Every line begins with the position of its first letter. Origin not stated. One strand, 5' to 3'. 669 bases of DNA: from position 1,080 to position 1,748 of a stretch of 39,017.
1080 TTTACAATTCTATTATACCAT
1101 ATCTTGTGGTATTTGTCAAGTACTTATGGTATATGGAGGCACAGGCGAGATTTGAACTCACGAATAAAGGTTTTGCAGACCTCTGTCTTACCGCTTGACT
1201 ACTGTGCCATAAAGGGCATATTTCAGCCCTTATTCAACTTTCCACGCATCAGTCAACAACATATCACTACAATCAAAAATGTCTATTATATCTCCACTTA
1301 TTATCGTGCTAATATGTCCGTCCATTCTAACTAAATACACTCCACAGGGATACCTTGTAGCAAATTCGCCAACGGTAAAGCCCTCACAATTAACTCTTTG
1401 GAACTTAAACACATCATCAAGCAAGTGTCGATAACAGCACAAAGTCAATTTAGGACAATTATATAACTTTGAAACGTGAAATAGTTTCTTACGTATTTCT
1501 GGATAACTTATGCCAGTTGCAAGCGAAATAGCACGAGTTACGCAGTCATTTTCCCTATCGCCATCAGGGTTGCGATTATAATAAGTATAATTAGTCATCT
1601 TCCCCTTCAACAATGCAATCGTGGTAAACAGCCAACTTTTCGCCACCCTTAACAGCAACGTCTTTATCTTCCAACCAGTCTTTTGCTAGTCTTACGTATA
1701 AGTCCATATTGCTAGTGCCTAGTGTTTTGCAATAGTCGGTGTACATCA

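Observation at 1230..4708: Cassette of seven consecutive genes encoding compositionally extreme proteins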

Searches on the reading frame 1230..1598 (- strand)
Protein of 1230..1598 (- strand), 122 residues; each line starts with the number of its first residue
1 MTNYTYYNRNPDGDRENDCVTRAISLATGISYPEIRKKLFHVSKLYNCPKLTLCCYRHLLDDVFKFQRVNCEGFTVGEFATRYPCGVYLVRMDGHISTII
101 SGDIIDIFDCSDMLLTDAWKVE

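Call 6: search_protein_families(library=pfam, proteins=[window:1230-1598:-], max_evalue=1)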
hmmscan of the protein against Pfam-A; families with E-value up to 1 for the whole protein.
window:1230-1598:- (122 aa): 2 families
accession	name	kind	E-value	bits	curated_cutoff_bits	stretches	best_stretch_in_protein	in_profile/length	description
PF07615.16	Ykof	-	0.032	15.1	21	1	94-114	37-57/81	YKOF-related Family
PF09862.15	DUF2089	-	0.22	11.7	33.4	1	27-39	25-37/47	Domain of unknown function (DUF2089)-HTH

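Call 7: search_protein_families(library=phrogs, proteins=[window:1230-1598:-], max_evalue=0.1)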
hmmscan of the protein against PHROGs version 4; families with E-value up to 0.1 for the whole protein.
window:1230-1598:- (122 aa): 2 families
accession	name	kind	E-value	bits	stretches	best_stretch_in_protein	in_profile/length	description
phrog_3754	-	unknown function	5.3e-16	60.2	1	2-121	6-143/145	-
phrog_15863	-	unknown function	0.0013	19.2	1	4-115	3-114/312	-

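Call 11: search_protein_families(library=ncbifam, proteins=[window:1230-1598:-], max_evalue=0.1)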
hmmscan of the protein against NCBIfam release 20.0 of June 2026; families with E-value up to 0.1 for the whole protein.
window:1230-1598:- (122 aa): 0 families

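Call 14: search_dna_similar(query=window:1230-1598:-, collection=phages, mode=protein, max_evalue=0.001, max_rows=25)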
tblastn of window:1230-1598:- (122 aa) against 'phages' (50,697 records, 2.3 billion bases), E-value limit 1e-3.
Records with a match: 11; places in all: 11; records where one place covers at least 80% of the query: 0.
Best place of each record, by identity: <60% 11.
By first word of the organism name: Bacillus 6; Bacteriophage 5.
By host as written in the record: - 5; Bacillus anthracis 2; Bacillus anthracis Sterne 2; Bacillus cereus 2.
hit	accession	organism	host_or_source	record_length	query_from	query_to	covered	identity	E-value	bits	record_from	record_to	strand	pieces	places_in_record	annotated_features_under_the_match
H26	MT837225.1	Bacteriophage sp.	human fecal samples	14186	4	95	75%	32.6%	6e-5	46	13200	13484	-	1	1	record has no annotation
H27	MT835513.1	Bacteriophage sp.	human fecal samples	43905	4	95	75%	30.2%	4e-4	44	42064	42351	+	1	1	record has no annotation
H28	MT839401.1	Bacteriophage sp.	human fecal samples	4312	1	95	78%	29.0%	2e-4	45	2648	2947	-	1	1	record has no annotation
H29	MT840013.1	Bacteriophage sp.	human fecal samples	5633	1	95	78%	29.0%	2e-4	45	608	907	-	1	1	record has no annotation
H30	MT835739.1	Bacteriophage sp.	human fecal samples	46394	1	95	78%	29.0%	1e-3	43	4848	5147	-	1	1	record has no annotation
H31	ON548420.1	Bacillus phage vB_BanS-Thrax4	Bacillus anthracis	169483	2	95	77%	28.3%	7e-4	43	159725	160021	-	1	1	hypothetical protein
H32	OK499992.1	Bacillus phage vB_BanS_Nate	Bacillus anthracis Sterne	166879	6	95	74%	29.5%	7e-5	46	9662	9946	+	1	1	hypothetical protein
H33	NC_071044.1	Bacillus phage vB_BanS_Nate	Bacillus anthracis Sterne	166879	6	95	74%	29.5%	7e-5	46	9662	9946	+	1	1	hypothetical protein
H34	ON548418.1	Bacillus phage vB_BanS-Thrax2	Bacillus anthracis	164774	6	95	74%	29.5%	2e-4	45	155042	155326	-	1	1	hypothetical protein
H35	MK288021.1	Bacillus phage pW2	Bacillus cereus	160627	2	95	77%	27.3%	1e-3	43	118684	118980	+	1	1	hypothetical protein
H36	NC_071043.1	Bacillus phage pW2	Bacillus cereus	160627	2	95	77%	27.3%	1e-3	43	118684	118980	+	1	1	hypothetical protein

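Call 23: search_solved_structures(query=window:1230-1598:-, max_evalue=10, show_alignments=2)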
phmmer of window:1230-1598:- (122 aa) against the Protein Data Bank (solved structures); distinct sequences matched with E-value up to 10: 1.
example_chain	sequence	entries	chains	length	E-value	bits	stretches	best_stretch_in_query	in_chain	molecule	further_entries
5gzs_A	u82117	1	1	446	0.35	14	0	18-65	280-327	GGDEF family protein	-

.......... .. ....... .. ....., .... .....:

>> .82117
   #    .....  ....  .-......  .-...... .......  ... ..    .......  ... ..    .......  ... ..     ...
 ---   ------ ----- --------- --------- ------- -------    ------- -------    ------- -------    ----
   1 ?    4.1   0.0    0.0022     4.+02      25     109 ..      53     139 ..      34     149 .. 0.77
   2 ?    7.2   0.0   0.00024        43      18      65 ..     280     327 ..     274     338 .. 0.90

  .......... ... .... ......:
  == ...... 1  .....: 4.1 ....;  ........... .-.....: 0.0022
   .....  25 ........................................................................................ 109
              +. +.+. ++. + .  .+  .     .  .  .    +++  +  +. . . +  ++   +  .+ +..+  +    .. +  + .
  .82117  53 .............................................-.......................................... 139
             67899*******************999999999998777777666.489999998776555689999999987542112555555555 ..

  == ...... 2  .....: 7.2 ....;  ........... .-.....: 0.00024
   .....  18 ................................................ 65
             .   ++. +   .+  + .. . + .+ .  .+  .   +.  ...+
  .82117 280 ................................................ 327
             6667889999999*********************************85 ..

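Call 34: search_protein_families(library=pfam, alignment_id=A2, max_evalue=1)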
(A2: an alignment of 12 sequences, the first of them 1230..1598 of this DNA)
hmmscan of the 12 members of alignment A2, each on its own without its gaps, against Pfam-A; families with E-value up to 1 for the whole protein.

A. member 1, window:1230-1598:- (122 aa): 2 families
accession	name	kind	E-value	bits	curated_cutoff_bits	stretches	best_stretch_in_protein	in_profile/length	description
PF07615.16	Ykof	-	0.032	15.1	21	1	94-114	37-57/81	YKOF-related Family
PF09862.15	DUF2089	-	0.22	11.7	33.4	1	27-39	25-37/47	Domain of unknown function (DUF2089)-HTH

B. families by the number of members that match (of 12 scanned): 7 families
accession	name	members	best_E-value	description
PF07615.16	Ykof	1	0.032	YKOF-related Family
PF21957.2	Zn_ribbon_16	1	0.033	Zinc beta-ribbon finger, putative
PF19121.6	DUF5805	1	0.042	Family of unknown function (DUF5805)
PF24744.1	CARF-assoc_HTH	1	0.19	CARF-associated HTH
PF09862.15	DUF2089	1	0.22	Domain of unknown function (DUF2089)-HTH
PF17456.7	TcpS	1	0.22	Toxin-coregulated pilus protein S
PF19605.4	DUF6110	1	0.32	Family of unknown function (DUF6110)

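Call 35: search_solved_structures(query=A2, max_evalue=10, show_alignments=3)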
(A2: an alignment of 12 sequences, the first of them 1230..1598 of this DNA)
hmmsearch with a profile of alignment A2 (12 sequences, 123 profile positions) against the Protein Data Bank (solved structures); distinct sequences matched with E-value up to 10: 0.
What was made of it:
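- On Papain-like cysteine hydrolase superfamily (p7): No Pfam or PDB sequence hits (calls 34, 35).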

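Call 41: find_homologous_proteins(query=A2, max_evalue=0.001)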
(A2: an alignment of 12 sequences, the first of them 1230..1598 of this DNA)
Query A2 (12 sequences) (122 aa, profile of the alignment): 7129 proteins with E <= 0.001 among 7540 candidates; the best 120 are listed.
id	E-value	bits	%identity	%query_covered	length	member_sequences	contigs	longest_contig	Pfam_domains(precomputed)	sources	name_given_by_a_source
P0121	7.8e-46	174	61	100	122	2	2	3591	-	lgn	-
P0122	1.5e-45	173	61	99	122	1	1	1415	-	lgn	-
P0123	3.6e-45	171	99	100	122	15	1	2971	-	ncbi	-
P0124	3.9e-45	171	27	100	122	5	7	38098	-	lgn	-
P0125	1.1e-44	170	26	98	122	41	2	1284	-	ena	-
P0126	3.7e-44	168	65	100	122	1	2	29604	-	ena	-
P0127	5.2e-44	168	61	100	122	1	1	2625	-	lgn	-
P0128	5.4e-44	168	60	99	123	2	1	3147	-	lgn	-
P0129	5.5e-44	168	69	100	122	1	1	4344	-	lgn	-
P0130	6.1e-44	167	65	100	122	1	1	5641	-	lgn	-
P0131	6.2e-44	167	69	99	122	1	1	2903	-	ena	-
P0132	8.6e-44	167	57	100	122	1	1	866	-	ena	-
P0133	1.6e-43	166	62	100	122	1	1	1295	-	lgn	-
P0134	1.9e-43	166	62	100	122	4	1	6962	-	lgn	-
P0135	1.9e-43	166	66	100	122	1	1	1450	-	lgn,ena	-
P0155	1.5e-42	163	25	100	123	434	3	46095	-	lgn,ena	-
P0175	1.6e-41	160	-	-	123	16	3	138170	-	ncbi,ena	-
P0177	2.1e-41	159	-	-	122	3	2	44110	-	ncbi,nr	ncbi:MAG: hypothetical protein NC243_11245 [Lachnoclostridium sp.]|nr:hypothetical protein [Lachnocl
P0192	5.8e-41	158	27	98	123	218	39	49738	-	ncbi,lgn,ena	-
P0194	6.3e-41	158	-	-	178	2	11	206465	-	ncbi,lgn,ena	-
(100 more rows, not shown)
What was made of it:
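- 1230..1598 (-): p7: 122-aa Cys-rich minimal papain-like hydrolase candidate (invariant Cys19, Arg22, His95, Asp106; phrog_3754). The family has 7129 clusters (call 41).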

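Call 44: list_cluster_members(proteins=[P0123, P0177, P0175, P0192])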
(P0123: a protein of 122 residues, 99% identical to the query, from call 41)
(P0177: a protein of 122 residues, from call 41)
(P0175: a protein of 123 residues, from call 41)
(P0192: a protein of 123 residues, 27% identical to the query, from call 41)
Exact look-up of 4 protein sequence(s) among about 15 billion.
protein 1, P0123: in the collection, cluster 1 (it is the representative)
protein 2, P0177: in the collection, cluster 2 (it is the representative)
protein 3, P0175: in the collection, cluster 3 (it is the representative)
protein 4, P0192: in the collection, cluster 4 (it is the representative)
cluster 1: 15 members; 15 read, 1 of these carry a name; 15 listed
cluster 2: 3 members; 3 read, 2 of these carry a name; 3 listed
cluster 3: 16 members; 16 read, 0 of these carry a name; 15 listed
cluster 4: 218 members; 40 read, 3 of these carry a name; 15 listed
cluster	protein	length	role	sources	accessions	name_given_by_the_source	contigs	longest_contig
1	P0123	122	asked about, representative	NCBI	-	-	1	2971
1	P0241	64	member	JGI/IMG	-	hypothetical protein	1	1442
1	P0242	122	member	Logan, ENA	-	-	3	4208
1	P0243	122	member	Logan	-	-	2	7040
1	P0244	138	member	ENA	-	-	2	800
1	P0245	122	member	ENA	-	-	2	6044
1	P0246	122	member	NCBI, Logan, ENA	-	-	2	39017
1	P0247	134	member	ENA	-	-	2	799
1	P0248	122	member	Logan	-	-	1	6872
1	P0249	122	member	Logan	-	-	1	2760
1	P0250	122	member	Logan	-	-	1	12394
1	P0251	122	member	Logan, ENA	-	-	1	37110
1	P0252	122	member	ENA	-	-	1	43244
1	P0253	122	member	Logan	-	-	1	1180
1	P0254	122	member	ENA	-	-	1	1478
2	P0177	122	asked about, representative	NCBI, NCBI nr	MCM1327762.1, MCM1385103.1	MAG: hypothetical protein NC243_11245 [Lachnoclostridium sp.] | hypothetical protein [Lachnoclostridium sp.]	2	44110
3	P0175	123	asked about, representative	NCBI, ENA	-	-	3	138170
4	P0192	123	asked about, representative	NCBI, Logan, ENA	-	-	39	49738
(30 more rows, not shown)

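Call 53: predict_structure(alignment_id=A3)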
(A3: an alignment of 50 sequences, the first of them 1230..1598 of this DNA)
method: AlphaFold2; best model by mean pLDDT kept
length: 122 residues; sequences in the alignment: 50
mean_pLDDT: 92.7   pTM: 0.86
mean pLDDT of the five models: 92.7, 90.6, 89.1, 88.5, 87.4
residues with pLDDT >= 90: 99; 70-90: 22; 50-70: 1; < 50: 0
segments of 3 or more residues with pLDDT < 50: none
pLDDT, mean of each block of 10 residues (from residue 1): 87 82 96 95 90 91 96 96 96 94 95 97 89
secondary structure, 60 per line:
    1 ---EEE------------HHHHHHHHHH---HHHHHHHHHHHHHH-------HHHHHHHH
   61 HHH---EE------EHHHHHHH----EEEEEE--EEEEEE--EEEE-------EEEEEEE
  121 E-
elements in order: E4-6 H19-28 H32-45 H53-63 H76-82 E87-92 E95-100 E103-106 E114-121
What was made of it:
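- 1230..1598 (-): AF2 model pLDDT 92.7, pTM 0.86 (call 53).
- On Papain-like cysteine hydrolase superfamily (p7): AF2 model pLDDT 92.7: helix 19-28, strands 95-100 and 103-106 (call 53).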

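Call 55: fold_search(model_id=the predicted structure, library=pdb)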
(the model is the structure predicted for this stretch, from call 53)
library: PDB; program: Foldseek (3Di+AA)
matches with E <= 10: 133; with E <= 0.001: 0
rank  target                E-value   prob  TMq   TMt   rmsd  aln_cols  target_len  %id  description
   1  4j30_A                9.1e-01  0.18  0.35  0.29   4.3        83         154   13  Structure of the effector - immunity system Tae4 / Tai4 from Salmonella typhimurium, selenomethionine variant (released 2013-05-22)
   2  8aa9_B                1.5e+00  0.12  0.33  0.24  13.6       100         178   12  Crystal structure of the Rpa1 AROD-OB-1 domains (released 2023-05-03)
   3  9fpa_C                2.0e+00  0.07  0.33  0.22  10.7       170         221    9  DUBS Parachlamydia sp. PcJOS orthorhombic crystal form (released 2025-04-23)
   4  2c6u                  2.1e+00  0.02  0.17  0.17   9.8       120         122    8  Crystal structure of human CLEC-2 (CLEC1B) (released 2006-11-20)
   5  3sum_A                2.2e+00  0.10  0.21  0.19   5.7        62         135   10  Crystal structure of cerato-platanin 5 from M. perniciosa (MpCP5) (released 2012-07-11)
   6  8egr_K                2.5e+00  0.08  0.24  0.21   5.3        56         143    7  Upper tail structure of Staphylococcus phage Andhra (released 2022-12-14)
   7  6hv6                  2.9e+00  0.05  0.31  0.16   9.9       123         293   12  Crystal structure of PatoxP, a cysteine protease-like domain of Photorhabdus asymbiotica toxin PaTox (released 2018-12-05)
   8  3fe5                  2.9e+00  0.01  0.17  0.09  18.8       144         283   12  Crystal structure of 3-hydroxyanthranilate 3,4-dioxygenase from bovine kidney (released 2009-06-09)
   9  9bwf_A                3.1e+00  0.10  0.22  0.23   4.4        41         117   17  Crystal structure of cellulose oxidative enzyme without ligand (released 2024-12-04)
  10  9bwi_A                3.1e+00  0.10  0.22  0.22   4.4        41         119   17  Crystal structure of cellulose oxidative enzyme in acidic pH with glycerol (released 2024-12-11)
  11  9bwi_B                3.3e+00  0.11  0.23  0.24   3.4        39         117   15  Crystal structure of cellulose oxidative enzyme in acidic pH with glycerol (released 2024-12-11)
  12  8aa9_A                3.5e+00  0.08  0.34  0.24  13.3       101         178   14  Crystal structure of the Rpa1 AROD-OB-1 domains (released 2023-05-03)
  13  3c25_B                3.5e+00  0.01  0.14  0.08  14.4       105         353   10  Crystal Structure of NotI Restriction Endonuclease Bound to Cognate DNA (released 2008-02-12)
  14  9bwf_B                4.0e+00  0.08  0.22  0.22   4.4        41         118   17  Crystal structure of cellulose oxidative enzyme without ligand (released 2024-12-04)
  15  4j6p_A                4.0e+00  0.03  0.21  0.21   8.6        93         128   17  Crystal structure of calcium2+-free wild-type CD23 lectin domain (crystal form F) (released 2013-08-28)
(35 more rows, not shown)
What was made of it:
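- On Papain-like cysteine hydrolase superfamily (p7): Josephin-2 gives TMq 0.45 at E=5.2 (call 55).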

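Call 57: fold_search(model_id=the predicted structure, library=viral)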
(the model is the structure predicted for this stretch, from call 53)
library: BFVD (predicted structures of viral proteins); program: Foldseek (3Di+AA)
matches with E <= 10: 262; with E <= 0.001: 21
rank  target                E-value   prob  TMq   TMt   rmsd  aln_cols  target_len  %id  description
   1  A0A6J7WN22            6.8e-10  1.00  0.80  0.76   2.9       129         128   22  Uncharacterized protein [uncultured Caudovirales phage]
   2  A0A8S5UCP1            1.2e-09  1.00  0.87  0.31   2.4       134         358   24  Uncharacterized protein [Siphoviridae sp. ctgN495]
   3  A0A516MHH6            2.6e-08  1.00  0.81  0.68   2.9       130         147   22  (no name in the UniProt tables at hand)
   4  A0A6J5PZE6            5.7e-08  1.00  0.76  0.67   2.0       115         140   20  Thioesterase domain-containing protein [uncultured Caudovirales phage]
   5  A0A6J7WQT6            7.9e-08  1.00  0.76  0.44   3.3       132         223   21  Uncharacterized protein [uncultured Caudovirales phage]
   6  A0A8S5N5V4            3.0e-07  1.00  0.77  0.65   2.1       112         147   29  Uncharacterized protein (Fragment) [Caudovirales sp. ctXjW8]
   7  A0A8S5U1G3            2.1e-06  1.00  0.49  0.81   2.0        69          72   32  Uncharacterized protein [Siphoviridae sp. ctt8434]
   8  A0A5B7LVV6            2.1e-06  1.00  0.77  0.60   3.0       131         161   20  Uncharacterized protein [Pseudomonas phage ITTPL]
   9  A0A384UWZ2            2.4e-06  1.00  0.77  0.67   3.0       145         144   19  (no name in the UniProt tables at hand)
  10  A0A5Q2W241            3.5e-06  1.00  0.75  0.77   2.8       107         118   23  (no name in the UniProt tables at hand)
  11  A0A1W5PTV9            1.2e-05  1.00  0.70  0.61   4.4       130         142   16  (no name in the UniProt tables at hand)
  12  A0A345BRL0            1.6e-05  1.00  0.74  0.75   2.5       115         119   17  (no name in the UniProt tables at hand)
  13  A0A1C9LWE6            1.9e-05  1.00  0.71  0.56   5.0       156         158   15  (no name in the UniProt tables at hand)
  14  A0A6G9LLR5            2.9e-05  1.00  0.79  0.55   3.2       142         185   18  Uncharacterized protein [Enterococcus phage vipetofem]
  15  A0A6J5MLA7            7.6e-05  1.00  0.62  0.46   3.9       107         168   19  Uncharacterized protein [uncultured Caudovirales phage]
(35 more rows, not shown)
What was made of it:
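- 1230..1598 (-): 21 uncharacterised phage proteins match in BFVD at E<=1e-3 (call 57).
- On Papain-like cysteine hydrolase superfamily (p7): The BFVD Josephin-domain protein gives E=0.044, prob 0.92 (call 57).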

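Call 69: find_encoding_contigs(protein=P0246, flank=10000, max_places=4)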
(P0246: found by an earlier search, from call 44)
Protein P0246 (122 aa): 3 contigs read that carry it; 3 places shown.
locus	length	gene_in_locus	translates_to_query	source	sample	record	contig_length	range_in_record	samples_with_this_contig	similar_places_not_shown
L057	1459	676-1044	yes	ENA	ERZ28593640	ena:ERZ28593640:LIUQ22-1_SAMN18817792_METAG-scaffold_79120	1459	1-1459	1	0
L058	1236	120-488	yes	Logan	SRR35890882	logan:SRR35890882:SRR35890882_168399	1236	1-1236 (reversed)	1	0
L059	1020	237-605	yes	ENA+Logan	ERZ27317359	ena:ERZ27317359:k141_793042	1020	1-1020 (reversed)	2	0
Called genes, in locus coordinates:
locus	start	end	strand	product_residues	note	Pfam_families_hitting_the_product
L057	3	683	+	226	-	?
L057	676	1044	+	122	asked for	-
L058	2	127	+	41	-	?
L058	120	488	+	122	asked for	-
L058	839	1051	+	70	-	-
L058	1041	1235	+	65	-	?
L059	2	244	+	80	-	?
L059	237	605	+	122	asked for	-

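Call 72: search_protein_families(library=padloc, proteins=[window:1230-1598:-], max_evalue=0.01)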
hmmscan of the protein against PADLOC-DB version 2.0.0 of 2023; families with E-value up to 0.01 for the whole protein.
window:1230-1598:- (122 aa): 0 families

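Call 78: find_encoding_contigs(protein=P0155, flank=10000, max_places=2)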
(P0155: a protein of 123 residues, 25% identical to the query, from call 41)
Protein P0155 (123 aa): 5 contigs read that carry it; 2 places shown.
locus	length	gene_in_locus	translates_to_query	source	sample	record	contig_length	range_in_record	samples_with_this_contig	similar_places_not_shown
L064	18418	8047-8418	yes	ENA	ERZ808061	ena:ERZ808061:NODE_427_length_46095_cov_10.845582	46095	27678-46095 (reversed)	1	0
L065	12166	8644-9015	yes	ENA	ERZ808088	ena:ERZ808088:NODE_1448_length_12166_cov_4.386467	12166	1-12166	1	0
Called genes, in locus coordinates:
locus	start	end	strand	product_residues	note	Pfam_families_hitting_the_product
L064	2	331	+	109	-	?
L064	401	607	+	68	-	PF13443:HTH_26 (weak), PF01381:HTH_3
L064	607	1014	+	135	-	-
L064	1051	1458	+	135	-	-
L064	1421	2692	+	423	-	PF03237:Terminase_6N (faint), PF04466:Terminase_3, PF17288:Terminase_3C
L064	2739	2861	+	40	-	-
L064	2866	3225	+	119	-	-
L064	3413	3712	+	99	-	-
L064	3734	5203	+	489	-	-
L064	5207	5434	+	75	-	-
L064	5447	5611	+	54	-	-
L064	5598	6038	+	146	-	PF11114:Minor_capsid_2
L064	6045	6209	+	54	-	-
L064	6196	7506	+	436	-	PF06152:Phage_min_cap2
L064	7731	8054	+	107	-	PF04448:DUF551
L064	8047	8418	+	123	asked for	-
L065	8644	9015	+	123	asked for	-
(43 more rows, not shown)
